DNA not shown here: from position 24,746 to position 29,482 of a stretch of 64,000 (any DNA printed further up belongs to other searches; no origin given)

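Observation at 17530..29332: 17 kb same-strand array of large exported hypothetical proteins (1478, 527, 560, 469 and 801 aa) with start/stop overlaps, ending in a metallophosphoesterase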

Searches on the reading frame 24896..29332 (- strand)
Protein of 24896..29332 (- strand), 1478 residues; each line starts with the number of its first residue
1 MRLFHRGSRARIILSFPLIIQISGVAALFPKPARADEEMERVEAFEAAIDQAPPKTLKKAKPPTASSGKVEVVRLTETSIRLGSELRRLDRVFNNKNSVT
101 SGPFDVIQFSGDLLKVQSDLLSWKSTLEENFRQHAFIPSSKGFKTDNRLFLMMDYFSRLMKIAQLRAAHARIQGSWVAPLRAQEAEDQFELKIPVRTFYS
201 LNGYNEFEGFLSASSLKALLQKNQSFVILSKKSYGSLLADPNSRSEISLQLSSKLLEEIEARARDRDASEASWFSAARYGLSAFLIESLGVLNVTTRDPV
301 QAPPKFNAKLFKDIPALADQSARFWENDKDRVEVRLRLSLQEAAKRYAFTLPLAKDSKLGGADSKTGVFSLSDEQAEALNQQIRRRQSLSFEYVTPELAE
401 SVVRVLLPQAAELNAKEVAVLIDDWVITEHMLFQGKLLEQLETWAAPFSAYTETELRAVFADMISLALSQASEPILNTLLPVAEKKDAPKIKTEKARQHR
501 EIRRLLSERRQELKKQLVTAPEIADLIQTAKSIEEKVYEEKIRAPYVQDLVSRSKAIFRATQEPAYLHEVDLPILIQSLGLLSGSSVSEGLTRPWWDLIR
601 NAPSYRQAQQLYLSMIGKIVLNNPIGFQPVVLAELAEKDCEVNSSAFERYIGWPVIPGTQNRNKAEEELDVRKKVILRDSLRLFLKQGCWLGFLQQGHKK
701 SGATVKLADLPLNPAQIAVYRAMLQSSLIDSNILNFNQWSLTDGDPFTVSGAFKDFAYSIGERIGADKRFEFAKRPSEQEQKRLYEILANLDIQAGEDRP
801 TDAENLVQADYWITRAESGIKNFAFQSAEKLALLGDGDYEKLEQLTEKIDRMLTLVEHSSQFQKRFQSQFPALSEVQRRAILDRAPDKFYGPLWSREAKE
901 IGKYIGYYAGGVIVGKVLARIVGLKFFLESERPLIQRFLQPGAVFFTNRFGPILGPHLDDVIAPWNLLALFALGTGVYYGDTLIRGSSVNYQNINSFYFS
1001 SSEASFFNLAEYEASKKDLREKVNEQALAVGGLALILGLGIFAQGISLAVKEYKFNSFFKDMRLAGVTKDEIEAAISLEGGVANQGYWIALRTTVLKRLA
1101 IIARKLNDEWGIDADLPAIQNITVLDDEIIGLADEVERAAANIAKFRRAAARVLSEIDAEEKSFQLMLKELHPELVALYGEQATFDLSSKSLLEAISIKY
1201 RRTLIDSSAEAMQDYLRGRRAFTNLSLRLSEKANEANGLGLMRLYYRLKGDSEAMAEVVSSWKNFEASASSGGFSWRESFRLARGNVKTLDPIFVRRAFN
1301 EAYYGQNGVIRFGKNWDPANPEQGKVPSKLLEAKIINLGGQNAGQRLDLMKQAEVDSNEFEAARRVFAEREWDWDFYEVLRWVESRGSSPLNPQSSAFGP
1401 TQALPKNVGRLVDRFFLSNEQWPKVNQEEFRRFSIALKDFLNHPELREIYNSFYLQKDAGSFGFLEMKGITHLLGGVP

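Call 4: search_protein_families(library=pfam, proteins=[window:24896-29332:-], max_evalue=0.1)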
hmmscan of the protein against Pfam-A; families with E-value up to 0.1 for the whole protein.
window:24896-29332:- (1478 aa): 1 family
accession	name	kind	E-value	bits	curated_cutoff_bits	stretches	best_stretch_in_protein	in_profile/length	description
PF01402.27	RHH_1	-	0.028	14.8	20.5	0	247-269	2-24/39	Ribbon-helix-helix protein, copG family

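Call 5: search_protein_families(library=ncbifam, proteins=[window:24896-29332:-], max_evalue=0.1)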
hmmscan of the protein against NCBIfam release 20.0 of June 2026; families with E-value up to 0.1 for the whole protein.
window:24896-29332:- (1478 aa): 0 families

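Call 9: search_protein_families(library=padloc, proteins=[window:24896-29332:-], max_evalue=0.01)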
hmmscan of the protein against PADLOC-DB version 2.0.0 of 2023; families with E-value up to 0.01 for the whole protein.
window:24896-29332:- (1478 aa): 0 families

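Call 10: search_protein_families(library=phrogs, proteins=[window:24896-29332:-], max_evalue=0.01)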
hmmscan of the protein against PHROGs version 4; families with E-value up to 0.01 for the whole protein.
window:24896-29332:- (1478 aa): 0 families

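Call 12: search_solved_structures(query=window:24896-29332:-, max_evalue=1)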
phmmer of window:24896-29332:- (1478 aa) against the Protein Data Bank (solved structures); distinct sequences matched with E-value up to 1: 2.
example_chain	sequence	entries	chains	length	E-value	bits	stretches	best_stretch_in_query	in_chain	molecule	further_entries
6wvs_A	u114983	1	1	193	0.22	11.9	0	411-437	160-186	DeNovoTIM15 hyperstable de novo TIM barrel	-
6bz0_A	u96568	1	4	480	0.77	10.2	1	969-1041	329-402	Dihydrolipoyl dehydrogenase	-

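Call 18: find_homologous_proteins(query=window:24896-29332:-)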
Query window:24896-29332:- (1478 aa): 1 proteins with E <= 0.001 among 8000 candidates.
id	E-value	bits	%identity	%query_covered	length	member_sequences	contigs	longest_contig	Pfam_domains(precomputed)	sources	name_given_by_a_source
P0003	0.0e+0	3279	100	100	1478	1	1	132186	-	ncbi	-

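Call 40: search_protein_representatives(protein=window:24899-28498:-)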
Query: 1200 residues. Proteins with E-value up to 0.001 (for the whole library): 1; up to 1e-10: 1; up to 1e-30: 1. The best 1 are listed.
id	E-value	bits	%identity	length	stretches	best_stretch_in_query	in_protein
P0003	0.0e+00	2671.5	100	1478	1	1-1200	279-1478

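Call 77: find_related_loci(query=window:24896-29332:-, collection=viral_contigs, flank=5000)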
Query window:24896-29332:- (1478 aa) in viral_contigs; peptide patterns used: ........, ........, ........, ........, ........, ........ (x = any residue, [..] = any of these).
13 stretches matched a pattern, but none encodes a relative of the query by tblastn (E <= 1e-3).
